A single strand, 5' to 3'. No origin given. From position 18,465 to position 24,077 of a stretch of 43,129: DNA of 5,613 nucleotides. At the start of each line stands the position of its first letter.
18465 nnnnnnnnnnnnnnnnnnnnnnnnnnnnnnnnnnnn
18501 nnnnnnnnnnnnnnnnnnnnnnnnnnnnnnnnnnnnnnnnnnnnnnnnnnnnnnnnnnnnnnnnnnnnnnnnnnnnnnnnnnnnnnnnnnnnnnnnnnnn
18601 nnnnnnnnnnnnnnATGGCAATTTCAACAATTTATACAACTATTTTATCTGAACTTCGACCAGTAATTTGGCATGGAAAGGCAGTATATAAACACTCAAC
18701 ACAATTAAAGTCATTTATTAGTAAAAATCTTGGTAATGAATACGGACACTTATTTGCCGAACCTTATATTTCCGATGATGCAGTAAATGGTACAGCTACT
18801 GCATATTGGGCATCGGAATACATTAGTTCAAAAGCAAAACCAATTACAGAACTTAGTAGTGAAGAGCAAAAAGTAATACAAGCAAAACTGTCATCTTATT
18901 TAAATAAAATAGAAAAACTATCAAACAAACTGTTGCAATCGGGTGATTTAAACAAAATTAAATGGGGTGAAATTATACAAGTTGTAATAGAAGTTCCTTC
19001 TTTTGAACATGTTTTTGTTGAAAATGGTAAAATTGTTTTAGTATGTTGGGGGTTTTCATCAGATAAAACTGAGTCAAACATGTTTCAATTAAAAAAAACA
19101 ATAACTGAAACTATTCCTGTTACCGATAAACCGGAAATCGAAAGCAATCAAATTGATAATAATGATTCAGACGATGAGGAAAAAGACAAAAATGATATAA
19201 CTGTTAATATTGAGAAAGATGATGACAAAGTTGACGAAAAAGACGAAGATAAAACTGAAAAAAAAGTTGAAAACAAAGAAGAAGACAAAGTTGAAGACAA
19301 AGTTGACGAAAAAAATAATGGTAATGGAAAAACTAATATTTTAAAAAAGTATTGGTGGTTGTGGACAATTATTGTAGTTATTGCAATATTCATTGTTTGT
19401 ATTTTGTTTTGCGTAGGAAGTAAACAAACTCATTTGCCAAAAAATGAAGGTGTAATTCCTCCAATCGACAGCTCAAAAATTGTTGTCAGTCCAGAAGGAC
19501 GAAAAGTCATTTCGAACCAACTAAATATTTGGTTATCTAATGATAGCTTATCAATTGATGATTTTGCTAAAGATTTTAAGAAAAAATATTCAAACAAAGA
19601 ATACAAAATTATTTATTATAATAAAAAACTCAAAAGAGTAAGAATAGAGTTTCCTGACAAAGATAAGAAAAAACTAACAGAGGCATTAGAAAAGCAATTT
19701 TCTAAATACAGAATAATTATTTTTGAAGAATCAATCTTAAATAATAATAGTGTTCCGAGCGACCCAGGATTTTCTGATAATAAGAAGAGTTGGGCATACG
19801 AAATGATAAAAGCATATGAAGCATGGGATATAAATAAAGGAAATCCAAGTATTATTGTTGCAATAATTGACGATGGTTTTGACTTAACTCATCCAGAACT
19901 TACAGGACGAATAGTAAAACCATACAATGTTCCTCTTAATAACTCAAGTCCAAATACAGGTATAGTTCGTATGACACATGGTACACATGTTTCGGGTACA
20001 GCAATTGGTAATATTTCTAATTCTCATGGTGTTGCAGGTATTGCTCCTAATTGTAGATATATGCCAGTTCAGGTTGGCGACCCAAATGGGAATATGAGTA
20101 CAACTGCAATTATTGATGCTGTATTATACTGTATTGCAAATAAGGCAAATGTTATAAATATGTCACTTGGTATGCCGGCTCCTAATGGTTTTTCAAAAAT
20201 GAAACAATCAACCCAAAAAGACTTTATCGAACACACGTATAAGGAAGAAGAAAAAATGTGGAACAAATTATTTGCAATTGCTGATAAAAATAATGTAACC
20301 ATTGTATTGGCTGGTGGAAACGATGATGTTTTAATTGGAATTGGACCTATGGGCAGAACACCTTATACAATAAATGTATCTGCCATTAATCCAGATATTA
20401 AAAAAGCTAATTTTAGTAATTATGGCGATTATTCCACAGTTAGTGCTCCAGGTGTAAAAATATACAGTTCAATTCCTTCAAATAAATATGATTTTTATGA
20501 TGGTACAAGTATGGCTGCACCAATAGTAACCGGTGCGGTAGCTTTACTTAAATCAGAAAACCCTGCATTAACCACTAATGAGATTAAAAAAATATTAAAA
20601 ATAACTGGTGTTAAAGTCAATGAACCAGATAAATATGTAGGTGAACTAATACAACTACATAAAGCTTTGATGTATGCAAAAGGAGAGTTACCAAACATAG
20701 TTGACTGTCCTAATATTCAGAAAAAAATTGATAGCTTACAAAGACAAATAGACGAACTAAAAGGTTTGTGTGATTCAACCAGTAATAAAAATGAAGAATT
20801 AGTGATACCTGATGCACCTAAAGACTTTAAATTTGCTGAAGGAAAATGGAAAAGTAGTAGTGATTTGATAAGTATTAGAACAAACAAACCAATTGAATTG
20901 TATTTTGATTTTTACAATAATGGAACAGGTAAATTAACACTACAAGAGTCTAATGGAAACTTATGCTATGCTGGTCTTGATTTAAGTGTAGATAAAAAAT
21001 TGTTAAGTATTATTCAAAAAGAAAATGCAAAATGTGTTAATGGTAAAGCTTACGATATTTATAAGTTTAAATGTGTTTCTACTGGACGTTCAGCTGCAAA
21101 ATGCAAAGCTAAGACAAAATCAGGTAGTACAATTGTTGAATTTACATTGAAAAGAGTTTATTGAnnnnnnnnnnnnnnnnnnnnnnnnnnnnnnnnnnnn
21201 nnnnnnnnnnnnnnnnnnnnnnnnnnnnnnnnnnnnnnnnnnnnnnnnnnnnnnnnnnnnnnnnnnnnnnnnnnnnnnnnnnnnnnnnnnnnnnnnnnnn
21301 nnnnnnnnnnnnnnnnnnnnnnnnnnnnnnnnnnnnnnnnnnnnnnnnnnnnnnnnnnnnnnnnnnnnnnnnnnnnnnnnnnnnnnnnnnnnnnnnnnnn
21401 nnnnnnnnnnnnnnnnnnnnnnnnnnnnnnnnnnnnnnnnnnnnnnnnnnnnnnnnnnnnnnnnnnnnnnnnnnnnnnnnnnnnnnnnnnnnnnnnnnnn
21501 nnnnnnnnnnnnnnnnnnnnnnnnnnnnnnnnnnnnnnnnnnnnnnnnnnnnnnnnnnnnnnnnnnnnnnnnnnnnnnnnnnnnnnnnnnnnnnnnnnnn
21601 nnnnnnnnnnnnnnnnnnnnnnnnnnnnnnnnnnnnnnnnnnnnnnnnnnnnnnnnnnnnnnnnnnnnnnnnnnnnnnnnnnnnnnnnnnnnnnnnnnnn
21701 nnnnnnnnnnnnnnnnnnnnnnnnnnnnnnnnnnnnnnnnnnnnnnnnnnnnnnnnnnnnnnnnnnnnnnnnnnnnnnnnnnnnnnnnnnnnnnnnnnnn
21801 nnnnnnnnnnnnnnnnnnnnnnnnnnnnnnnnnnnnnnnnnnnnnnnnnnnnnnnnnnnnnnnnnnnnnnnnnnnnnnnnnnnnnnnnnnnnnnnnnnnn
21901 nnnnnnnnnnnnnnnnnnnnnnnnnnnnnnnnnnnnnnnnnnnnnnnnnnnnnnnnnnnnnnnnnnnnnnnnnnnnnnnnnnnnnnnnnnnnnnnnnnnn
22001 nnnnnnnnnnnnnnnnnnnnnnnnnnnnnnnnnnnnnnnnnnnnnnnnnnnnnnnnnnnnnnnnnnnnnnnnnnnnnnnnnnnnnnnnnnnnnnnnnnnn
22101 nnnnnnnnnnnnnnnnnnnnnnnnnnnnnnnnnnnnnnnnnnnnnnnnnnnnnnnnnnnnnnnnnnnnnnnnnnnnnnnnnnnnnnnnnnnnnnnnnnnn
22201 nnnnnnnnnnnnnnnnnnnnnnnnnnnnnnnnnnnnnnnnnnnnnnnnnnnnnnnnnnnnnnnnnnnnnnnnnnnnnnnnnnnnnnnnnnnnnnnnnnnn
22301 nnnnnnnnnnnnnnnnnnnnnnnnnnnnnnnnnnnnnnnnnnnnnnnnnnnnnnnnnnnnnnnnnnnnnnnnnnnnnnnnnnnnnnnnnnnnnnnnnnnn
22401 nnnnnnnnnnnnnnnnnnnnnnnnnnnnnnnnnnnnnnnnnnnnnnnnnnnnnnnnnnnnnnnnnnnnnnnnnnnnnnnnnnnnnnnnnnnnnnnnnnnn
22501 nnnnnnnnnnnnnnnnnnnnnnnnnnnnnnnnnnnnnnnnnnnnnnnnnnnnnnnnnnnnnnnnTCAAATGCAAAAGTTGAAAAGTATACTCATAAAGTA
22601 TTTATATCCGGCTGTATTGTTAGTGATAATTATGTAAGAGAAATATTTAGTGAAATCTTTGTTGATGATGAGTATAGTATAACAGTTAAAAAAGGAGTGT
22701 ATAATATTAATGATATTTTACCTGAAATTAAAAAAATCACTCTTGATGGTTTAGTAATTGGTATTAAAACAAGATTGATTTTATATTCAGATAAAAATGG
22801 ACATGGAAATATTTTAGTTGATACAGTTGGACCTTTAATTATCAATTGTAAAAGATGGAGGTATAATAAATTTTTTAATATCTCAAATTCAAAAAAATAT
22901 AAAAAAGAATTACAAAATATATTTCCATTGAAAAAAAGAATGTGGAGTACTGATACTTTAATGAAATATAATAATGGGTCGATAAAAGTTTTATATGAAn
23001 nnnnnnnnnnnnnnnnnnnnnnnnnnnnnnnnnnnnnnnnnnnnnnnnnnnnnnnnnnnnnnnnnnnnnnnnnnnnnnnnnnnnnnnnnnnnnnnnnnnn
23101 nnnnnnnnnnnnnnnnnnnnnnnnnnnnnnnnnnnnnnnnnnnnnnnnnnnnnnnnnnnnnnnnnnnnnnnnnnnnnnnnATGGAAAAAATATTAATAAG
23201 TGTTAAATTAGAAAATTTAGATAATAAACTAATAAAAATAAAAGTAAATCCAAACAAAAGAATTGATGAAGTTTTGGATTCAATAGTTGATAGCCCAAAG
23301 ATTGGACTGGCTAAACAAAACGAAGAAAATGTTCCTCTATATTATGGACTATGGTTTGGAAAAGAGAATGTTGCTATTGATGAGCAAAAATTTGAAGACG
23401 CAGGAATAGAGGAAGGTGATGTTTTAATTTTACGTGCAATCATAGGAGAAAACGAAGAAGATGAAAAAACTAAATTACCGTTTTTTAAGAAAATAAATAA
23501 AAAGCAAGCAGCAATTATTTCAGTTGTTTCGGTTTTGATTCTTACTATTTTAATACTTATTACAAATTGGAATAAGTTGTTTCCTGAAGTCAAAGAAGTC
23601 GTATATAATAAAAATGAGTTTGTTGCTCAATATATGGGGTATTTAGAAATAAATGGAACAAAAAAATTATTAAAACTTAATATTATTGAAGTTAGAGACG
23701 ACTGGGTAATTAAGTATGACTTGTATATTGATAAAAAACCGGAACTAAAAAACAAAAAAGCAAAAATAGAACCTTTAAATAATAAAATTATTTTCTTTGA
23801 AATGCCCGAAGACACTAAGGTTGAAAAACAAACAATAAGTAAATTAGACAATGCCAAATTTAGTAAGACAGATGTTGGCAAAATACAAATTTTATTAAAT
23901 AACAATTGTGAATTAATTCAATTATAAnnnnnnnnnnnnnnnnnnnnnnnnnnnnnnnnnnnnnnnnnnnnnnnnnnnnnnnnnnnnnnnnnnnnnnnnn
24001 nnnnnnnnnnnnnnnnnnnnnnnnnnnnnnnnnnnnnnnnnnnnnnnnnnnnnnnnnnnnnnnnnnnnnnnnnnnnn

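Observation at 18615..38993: Seven paralogs share a novel ~150-aa cytoplasmic N-terminal module fused to different outputs (effector-adaptor-like architecture)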

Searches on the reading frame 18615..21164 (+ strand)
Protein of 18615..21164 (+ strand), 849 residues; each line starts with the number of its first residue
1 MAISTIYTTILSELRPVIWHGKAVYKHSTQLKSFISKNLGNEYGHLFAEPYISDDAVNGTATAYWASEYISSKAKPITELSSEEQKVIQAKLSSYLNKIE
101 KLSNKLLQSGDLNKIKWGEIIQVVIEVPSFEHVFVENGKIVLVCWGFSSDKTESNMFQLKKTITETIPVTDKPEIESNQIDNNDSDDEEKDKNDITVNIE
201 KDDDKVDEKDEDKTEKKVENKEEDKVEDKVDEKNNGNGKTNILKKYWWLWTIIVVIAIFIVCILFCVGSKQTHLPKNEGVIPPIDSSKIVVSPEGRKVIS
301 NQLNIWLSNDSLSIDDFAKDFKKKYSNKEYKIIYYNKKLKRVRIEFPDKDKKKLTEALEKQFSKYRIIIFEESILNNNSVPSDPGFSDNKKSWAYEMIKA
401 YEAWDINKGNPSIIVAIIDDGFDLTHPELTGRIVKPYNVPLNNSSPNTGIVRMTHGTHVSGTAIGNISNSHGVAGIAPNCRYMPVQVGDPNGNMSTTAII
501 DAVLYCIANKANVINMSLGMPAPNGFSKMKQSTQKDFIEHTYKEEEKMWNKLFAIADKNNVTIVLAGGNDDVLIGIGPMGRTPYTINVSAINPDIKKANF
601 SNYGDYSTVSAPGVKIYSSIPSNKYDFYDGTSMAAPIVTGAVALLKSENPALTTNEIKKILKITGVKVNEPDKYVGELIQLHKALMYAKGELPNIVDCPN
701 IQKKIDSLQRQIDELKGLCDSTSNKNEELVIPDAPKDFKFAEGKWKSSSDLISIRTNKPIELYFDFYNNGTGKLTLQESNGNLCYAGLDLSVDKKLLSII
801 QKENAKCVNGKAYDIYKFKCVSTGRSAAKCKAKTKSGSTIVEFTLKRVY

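Call 6: search_protein_families(library=pfam, proteins=[window:18615-21164:+], max_evalue=0.1)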
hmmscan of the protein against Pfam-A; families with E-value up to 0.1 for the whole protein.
window:18615-21164:+ (849 aa): 3 families
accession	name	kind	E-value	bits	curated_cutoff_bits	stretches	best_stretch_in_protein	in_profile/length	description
PF00082.27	Peptidase_S8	-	1.9e-44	152.5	21.8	1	413-665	4-273/288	Subtilase family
PF02724.19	CDC45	-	0.013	14.3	34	1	143-235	104-189/624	CDC45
PF22251.1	PFF1_TM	-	0.055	13.4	32.3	1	176-265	163-251/300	Vacuolar membrane protease, transmembrane domain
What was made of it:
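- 18615..21164 (+): SrfA paralog 1 (849 aa). N-module aa 4-163 (nt 18624-19103), acidic/Lys-rich linker, TM aa 249-267, S8 peptidase aa 413-665, SrfA C-terminal domain aa 727-848. In effect a full-length SrfA with an S8 domain inserted on the outer side of the membrane. PF00082 1.9e-44 (call 6).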

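Call 7: search_protein_families(library=ncbifam, proteins=[window:18615-21164:+], max_evalue=0.1)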
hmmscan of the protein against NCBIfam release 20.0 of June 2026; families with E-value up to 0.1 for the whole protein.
window:18615-21164:+ (849 aa): 9 families
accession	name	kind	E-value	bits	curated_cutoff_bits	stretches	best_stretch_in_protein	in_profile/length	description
NF040486.1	SrfA_fam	subfamily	4.7e-36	125.1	150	2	12-276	10-253/438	SrfA family protein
TIGR03921.1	T7SS_mycosin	equivalog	2.8e-34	118.8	278.75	1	400-685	3-285/353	type VII secretion-associated serine protease mycosin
NF033595.1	denti_PrtP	equivalog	2.6e-20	72.6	300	1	373-673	153-486/606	dentilisin complex serine proteinase subunit PrtP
TIGR03895.1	protease_PatA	subfamily_domain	8.2e-14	51.3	421.05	1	455-648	1-179/606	PatA/PatG family cyanobactin maturation protease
NF051851.1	AtpSerPepEprS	equivalog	1.6e-13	49.6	1700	2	596-666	268-338/988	autotransporter serine peptidase EprS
NF040553.1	SGO_0316_fam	subfamily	1.5e-10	39.4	1400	2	609-661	671-727/1486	SGO_0316/SGO_0317 family LPXTG-anchored serine peptidase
NF049966.1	QH_SP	equivalog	7e-09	35.4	165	1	415-523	2-100/219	subtilisin-like serine protease QhpE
NF033483.0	PknB_PASTA_kin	equivalog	0.0031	16.6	450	1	185-267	279-355/563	Stk1 family PASTA domain-containing Ser/Thr kinase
TIGR01241.2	FtsH_fam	equivalog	0.015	14.1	600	1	162-265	27-124/598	ATP-dependent zinc metalloprotease FtsH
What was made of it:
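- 18615..21164 (+): NF040486 SrfA_fam E 4.7e-36 over aa 12-276 (call 7).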

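Call 22: search_protein_families(library=padloc, proteins=[window:18615-21164:+], max_evalue=0.001)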
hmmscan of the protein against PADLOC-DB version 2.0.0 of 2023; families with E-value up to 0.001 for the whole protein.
window:18615-21164:+ (849 aa): 1 family
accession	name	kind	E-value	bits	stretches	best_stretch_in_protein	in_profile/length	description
PDLC03014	subtilase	-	1.2e-20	72.4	1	411-661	172-371/391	-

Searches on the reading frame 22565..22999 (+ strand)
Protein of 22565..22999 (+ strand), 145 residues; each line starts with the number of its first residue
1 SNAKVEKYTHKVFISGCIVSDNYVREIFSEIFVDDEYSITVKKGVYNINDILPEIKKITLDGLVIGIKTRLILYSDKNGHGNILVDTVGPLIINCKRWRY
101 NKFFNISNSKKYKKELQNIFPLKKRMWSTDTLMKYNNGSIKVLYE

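Call 106: search_protein_families(library=pfam, proteins=[window:22565-22999:+], max_evalue=5)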
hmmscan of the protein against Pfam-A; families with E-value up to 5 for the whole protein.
seq(145 aa): 3 families
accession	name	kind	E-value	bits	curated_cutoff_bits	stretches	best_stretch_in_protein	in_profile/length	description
PF17598.7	DUF5494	-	0.098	13.2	27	1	89-141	12-63/84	Family of unknown function (DUF5494)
PF21105.3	DyP_N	-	0.12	12.9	27.5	1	96-122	12-38/163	DyP dimeric alpha+beta barrel domain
PF18942.5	DUF5689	-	0.12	12.6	28.6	1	4-68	18-85/217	Family of unknown function (DUF5689)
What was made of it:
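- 21164..23002 (+): SrfA-N paralog 2 (612 aa). N-module aa 1-158 (nt 21164-21637), beta-sandwich region, TM aa 446-464, C-terminal domain of about 145 aa shared with the 30384 protein. No Pfam support for 'crystallin' (call 106).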

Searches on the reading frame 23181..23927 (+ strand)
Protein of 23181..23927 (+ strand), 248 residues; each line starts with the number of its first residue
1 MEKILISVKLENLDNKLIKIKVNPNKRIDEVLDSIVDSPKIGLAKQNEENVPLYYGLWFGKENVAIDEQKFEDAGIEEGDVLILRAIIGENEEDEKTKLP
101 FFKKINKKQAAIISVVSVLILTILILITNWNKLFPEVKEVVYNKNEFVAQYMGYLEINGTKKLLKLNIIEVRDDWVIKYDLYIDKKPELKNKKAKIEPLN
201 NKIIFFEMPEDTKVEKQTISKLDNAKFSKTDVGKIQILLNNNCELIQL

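Call 9: search_protein_families(library=pfam, proteins=[window:23181-23927:+], max_evalue=0.01)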
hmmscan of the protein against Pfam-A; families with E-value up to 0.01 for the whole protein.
window:23181-23927:+ (248 aa): 0 families

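Call 88: search_protein_families(library=pfam, proteins=[window:23181-23927:+], max_evalue=5)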
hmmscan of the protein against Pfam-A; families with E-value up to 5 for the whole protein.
window:23181-23927:+ (248 aa): 3 families
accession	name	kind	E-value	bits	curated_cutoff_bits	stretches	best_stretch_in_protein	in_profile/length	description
PF11976.14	Rad60-SLD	-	0.029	14.6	23.8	1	6-34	1-29/72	Ubiquitin-2 like Rad60 SUMO-like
PF15466.11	DUF4635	-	0.064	13.2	27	1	105-165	26-85/134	Domain of unknown function (DUF4635)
PF00240.29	ubiquitin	-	0.19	12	25.4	0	8-35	1-28/72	Ubiquitin family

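Call 94: search_protein_families(library=ncbifam, proteins=[window:23181-23927:+], max_evalue=0.01)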
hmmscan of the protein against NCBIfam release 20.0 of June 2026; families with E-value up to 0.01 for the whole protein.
window:23181-23927:+ (248 aa): 0 families
